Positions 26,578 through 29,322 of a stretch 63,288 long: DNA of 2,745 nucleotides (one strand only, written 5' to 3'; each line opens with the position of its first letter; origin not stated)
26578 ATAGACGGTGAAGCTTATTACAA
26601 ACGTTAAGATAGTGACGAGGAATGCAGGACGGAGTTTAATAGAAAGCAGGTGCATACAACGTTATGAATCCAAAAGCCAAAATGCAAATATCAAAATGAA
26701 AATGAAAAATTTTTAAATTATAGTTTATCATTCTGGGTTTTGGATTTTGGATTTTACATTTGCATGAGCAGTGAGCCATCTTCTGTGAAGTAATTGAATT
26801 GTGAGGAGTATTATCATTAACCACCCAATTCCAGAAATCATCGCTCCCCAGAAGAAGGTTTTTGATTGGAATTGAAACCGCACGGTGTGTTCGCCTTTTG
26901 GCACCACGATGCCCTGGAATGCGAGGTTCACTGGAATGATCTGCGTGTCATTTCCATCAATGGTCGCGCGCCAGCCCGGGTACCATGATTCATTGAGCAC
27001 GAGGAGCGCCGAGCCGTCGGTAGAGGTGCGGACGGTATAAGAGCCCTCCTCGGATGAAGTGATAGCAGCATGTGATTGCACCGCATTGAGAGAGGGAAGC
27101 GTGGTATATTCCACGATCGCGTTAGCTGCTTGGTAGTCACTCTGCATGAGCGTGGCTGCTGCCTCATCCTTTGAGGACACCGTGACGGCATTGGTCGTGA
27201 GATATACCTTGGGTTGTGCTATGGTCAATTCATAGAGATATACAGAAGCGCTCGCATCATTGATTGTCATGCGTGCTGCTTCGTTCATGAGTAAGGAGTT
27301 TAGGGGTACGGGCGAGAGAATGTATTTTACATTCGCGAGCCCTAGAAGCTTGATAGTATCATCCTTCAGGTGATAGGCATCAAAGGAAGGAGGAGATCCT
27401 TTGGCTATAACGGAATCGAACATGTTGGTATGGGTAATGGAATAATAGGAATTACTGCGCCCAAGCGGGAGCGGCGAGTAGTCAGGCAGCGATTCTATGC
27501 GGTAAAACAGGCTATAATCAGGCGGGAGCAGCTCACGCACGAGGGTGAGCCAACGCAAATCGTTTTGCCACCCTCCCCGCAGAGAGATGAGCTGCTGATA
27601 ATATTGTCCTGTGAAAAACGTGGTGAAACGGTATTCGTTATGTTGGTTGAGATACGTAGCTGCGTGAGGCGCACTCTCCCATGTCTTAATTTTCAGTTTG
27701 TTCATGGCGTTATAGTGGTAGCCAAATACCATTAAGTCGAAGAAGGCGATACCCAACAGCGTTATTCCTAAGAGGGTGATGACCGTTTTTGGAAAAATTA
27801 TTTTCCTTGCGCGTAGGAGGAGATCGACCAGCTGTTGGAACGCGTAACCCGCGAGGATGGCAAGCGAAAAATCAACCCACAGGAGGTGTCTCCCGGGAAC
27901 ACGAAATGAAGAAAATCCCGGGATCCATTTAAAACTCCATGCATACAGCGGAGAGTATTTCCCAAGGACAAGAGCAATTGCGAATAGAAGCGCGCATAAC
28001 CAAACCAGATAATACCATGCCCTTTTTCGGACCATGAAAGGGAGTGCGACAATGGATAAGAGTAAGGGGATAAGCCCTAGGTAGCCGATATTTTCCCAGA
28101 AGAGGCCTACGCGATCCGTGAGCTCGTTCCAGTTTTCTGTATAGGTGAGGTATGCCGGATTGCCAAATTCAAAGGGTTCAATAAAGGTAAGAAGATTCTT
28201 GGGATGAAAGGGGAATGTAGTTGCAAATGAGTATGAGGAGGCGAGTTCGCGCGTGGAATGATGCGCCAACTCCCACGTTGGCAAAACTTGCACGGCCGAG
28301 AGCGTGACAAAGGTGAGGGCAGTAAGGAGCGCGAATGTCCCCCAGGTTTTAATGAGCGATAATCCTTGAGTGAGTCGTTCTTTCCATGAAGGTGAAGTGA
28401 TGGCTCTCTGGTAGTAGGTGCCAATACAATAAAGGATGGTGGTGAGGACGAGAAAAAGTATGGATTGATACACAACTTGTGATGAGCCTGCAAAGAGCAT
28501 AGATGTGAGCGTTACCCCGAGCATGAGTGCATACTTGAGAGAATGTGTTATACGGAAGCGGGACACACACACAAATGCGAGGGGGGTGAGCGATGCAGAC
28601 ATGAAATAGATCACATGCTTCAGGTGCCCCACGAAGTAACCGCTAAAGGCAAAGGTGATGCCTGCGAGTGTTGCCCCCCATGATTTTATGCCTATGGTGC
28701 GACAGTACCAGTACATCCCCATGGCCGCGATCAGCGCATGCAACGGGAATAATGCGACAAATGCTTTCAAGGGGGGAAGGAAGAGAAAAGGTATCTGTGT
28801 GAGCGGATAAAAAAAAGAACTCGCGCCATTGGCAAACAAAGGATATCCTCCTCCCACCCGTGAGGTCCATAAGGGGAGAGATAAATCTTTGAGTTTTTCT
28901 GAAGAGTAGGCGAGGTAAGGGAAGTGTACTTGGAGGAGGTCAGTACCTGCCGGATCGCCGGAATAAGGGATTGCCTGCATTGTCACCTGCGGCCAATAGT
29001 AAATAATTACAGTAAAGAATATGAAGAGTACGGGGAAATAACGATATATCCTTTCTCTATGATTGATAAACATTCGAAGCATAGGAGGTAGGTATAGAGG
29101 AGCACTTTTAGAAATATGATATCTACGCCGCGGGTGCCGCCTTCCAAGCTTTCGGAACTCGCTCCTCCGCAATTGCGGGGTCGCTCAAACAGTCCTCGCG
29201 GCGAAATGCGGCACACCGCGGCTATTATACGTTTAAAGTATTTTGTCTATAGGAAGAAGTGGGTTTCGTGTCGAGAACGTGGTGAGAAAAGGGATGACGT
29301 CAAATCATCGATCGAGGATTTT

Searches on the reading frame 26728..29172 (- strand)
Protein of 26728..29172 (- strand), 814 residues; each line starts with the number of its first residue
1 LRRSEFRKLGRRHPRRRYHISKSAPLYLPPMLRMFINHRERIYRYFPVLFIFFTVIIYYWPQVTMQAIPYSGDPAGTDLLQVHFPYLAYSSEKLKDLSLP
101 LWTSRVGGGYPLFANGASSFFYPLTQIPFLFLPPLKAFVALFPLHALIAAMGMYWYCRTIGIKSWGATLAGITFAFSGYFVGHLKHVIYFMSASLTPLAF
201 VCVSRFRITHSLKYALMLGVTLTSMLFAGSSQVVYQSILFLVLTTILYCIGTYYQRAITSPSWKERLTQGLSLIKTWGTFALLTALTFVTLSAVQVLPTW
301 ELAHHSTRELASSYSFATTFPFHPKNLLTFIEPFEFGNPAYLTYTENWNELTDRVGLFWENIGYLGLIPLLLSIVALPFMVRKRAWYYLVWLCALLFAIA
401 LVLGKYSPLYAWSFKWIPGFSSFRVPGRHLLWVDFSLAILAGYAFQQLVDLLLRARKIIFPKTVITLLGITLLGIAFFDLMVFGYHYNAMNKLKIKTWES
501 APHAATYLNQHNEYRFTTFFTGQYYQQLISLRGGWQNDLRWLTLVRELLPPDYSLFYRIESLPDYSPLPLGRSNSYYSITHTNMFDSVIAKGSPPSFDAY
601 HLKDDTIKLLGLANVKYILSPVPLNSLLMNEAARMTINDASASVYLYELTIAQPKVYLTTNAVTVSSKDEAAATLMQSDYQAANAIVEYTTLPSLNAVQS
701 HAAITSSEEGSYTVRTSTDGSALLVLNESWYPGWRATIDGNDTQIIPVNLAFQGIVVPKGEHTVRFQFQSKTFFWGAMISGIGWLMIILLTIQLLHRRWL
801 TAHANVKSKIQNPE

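Call 48: search_protein_families(library=pfam, proteins=[window:26728-29172:-], max_evalue=0.001)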
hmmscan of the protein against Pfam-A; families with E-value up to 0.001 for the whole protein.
window:26728-29172:- (814 aa): 1 family
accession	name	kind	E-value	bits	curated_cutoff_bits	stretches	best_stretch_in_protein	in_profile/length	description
PF09586.16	YfhO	-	9.3e-08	31.3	28.5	1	701-780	755-835/835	Bacterial membrane protein YfhO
